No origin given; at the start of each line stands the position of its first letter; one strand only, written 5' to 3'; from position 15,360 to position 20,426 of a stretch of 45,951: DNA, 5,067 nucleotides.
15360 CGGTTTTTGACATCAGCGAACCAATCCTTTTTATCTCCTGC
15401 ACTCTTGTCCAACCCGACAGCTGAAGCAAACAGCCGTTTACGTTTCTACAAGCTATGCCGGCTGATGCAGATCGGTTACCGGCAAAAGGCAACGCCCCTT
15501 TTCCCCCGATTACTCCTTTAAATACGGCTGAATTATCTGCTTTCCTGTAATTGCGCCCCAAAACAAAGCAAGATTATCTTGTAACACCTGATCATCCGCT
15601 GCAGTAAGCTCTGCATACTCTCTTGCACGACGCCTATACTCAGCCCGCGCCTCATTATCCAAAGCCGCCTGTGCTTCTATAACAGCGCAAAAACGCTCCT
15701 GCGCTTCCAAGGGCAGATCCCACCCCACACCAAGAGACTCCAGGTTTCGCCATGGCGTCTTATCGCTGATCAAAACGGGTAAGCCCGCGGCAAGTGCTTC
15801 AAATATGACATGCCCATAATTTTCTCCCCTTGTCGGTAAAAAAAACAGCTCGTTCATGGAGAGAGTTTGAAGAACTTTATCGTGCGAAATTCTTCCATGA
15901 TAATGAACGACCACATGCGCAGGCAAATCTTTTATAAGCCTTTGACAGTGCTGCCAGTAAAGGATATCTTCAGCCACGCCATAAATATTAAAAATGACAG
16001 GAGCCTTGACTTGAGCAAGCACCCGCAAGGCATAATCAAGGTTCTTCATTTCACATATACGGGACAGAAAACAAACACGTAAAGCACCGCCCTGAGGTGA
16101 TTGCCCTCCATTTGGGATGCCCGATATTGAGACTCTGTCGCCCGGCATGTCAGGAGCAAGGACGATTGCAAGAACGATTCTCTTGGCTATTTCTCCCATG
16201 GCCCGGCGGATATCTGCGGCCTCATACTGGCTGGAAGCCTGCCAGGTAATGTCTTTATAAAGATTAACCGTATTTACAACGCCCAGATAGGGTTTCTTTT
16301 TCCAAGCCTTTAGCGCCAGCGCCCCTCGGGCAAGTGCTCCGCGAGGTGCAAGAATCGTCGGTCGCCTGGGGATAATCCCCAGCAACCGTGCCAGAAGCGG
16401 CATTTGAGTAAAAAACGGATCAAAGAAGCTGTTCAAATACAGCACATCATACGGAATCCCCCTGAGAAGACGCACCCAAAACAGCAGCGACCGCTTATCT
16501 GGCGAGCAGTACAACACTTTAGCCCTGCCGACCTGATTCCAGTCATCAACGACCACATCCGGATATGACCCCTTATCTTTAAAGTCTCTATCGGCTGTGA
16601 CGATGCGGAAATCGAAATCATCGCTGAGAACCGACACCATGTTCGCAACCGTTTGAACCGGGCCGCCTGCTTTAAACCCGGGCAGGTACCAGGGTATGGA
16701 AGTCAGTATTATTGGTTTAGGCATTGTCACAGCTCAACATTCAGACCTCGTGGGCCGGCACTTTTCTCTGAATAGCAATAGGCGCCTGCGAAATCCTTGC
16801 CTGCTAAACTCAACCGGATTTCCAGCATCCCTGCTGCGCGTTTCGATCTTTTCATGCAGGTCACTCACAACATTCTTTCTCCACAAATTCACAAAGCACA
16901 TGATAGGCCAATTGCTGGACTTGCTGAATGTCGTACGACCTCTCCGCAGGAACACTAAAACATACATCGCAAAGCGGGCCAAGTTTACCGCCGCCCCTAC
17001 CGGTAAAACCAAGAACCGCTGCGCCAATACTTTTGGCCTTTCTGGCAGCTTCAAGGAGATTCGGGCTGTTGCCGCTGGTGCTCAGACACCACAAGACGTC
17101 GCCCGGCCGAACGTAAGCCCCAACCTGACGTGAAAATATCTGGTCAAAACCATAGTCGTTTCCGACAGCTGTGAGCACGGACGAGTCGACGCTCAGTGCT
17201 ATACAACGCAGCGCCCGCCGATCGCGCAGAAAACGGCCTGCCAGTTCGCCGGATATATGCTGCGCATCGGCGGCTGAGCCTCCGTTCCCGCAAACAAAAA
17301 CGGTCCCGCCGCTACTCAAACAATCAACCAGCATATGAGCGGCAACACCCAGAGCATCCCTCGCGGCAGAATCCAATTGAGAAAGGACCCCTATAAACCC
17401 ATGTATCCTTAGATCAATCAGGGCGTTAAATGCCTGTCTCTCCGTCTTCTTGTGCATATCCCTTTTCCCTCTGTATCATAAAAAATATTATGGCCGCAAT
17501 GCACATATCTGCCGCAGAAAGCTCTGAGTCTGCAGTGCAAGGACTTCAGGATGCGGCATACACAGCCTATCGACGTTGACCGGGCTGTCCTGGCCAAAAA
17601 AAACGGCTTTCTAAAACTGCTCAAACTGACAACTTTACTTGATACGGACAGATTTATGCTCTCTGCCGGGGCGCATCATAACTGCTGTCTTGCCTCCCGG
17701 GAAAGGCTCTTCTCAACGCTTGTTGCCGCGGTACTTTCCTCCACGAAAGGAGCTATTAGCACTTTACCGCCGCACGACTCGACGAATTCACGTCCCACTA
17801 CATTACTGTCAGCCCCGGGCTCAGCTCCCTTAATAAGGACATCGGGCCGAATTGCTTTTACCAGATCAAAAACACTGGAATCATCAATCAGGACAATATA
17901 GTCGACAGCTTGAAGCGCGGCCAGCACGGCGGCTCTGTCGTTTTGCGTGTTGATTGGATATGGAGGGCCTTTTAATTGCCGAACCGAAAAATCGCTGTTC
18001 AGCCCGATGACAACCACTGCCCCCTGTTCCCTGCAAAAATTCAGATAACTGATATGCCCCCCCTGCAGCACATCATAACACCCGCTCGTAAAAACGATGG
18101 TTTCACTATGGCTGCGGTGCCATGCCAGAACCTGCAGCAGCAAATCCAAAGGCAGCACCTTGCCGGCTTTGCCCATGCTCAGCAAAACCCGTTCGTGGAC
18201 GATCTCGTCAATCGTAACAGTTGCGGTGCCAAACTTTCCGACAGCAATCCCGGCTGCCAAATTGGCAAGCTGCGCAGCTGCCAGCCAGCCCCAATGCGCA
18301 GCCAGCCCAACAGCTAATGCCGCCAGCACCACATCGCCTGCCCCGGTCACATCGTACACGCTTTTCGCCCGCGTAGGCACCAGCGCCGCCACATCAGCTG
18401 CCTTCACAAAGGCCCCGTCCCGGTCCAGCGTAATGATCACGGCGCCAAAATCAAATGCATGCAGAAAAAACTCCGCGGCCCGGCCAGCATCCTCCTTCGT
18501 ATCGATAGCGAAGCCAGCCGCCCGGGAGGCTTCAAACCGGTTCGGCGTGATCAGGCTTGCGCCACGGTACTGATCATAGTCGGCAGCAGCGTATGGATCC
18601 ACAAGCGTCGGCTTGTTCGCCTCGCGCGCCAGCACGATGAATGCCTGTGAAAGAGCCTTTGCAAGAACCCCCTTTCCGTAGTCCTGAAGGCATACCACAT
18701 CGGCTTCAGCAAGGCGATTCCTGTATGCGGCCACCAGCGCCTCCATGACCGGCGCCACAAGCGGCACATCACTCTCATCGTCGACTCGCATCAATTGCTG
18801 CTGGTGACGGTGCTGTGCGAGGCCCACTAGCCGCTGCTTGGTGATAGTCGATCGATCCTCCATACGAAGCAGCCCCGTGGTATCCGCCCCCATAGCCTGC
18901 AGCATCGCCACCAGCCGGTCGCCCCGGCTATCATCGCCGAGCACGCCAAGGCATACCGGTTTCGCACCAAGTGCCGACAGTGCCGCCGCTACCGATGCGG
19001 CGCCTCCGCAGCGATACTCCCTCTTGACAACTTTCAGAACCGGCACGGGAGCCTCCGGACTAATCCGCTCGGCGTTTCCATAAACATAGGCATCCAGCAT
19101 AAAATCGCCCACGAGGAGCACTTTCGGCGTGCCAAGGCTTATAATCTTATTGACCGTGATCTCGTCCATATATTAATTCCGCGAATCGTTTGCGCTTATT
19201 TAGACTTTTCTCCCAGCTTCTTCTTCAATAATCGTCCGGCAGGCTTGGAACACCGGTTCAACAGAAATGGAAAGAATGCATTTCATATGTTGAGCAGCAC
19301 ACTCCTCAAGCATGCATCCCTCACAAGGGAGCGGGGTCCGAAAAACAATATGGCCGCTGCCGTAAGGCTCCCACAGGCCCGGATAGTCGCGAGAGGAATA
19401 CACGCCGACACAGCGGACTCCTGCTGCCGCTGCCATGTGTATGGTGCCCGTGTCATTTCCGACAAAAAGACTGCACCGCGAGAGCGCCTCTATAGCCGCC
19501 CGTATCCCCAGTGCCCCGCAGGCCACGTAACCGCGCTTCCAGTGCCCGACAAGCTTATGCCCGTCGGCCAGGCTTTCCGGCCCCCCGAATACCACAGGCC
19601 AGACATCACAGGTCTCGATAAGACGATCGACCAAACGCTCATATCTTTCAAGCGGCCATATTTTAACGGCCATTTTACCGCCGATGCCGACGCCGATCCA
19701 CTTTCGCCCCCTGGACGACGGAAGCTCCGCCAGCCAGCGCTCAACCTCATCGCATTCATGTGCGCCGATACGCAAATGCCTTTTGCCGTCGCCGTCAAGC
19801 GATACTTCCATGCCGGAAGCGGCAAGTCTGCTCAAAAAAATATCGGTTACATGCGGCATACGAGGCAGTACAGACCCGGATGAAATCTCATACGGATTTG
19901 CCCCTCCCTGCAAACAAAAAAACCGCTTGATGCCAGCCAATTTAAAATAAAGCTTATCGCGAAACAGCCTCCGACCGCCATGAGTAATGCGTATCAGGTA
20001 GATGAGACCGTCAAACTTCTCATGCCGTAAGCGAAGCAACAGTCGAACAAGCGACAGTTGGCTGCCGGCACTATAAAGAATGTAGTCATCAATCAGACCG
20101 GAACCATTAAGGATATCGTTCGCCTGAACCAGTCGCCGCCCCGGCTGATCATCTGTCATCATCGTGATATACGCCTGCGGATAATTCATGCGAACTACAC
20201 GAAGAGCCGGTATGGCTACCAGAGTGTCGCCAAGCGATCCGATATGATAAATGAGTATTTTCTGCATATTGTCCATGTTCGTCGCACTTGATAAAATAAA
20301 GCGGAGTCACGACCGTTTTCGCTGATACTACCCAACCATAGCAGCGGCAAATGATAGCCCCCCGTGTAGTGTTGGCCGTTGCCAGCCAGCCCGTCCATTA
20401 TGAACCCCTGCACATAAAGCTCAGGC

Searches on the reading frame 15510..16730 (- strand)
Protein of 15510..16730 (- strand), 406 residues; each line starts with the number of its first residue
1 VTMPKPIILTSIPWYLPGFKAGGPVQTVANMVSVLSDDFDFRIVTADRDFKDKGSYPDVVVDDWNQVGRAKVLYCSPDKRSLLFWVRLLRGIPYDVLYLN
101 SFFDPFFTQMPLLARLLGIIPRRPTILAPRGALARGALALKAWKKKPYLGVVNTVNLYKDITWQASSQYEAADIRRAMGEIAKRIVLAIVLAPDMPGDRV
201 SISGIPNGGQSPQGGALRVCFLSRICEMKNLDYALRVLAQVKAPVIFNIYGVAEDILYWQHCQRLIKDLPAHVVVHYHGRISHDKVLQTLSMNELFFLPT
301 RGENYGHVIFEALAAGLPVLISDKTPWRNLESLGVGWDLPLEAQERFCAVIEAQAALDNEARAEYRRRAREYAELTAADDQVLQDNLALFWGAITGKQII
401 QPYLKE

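Call 8: search_protein_families(library=pfam, proteins=[window:15510-16730:-], max_evalue=0.0001)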
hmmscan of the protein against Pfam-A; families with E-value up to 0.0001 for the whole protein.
window:15510-16730:- (406 aa): 3 families
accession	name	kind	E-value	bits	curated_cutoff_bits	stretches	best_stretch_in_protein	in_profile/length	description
PF00534.26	Glycos_transf_1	-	1.1e-14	54.7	26.4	1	218-369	17-169/172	Glycosyl transferases group 1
PF13692.12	Glyco_trans_1_4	-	5.8e-12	46.5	27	1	218-324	3-108/142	Glycosyl transferases group 1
PF20706.3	GT4-conflict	-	5.6e-08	32.6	26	1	209-325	190-314/385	Family 4 Glycosyltransferase in conflict systems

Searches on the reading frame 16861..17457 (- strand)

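Call 8: search_protein_families(library=pfam, proteins=[window:16861-17457:-], max_evalue=0.0001)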
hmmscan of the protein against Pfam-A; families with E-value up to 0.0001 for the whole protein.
window:16861-17457:- (198 aa): 2 families
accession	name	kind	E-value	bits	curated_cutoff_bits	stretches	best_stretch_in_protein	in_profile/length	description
PF13580.11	SIS_2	-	4.1e-29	101.8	27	1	24-153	9-138/138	SIS domain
PF01380.27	SIS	-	1.6e-07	31.6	25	1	108-186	43-126/131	SIS domain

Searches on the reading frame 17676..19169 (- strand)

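Call 8: search_protein_families(library=pfam, proteins=[window:17676-19169:-], max_evalue=0.0001)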
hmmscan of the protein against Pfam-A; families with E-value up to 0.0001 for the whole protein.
window:17676-19169:- (497 aa): 2 families
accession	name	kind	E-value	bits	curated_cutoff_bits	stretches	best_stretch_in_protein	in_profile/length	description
PF00294.29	PfkB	-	2.9e-38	132.4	25.8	1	16-317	3-297/302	pfkB family carbohydrate kinase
PF01467.32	CTP_transf_like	-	8.5e-10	39.4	21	1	361-454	2-93/133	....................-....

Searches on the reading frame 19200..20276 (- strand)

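Call 8: search_protein_families(library=pfam, proteins=[window:19200-20276:-], max_evalue=0.0001)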
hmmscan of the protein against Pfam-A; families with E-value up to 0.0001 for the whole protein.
window:19200-20276:- (358 aa): 1 family
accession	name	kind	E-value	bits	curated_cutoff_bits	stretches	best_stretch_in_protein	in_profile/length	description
PF01075.23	Glyco_transf_9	-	4.2e-17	62.7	22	1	189-331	103-246/247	Glycosyltransferase family 9 (heptosyltransferase)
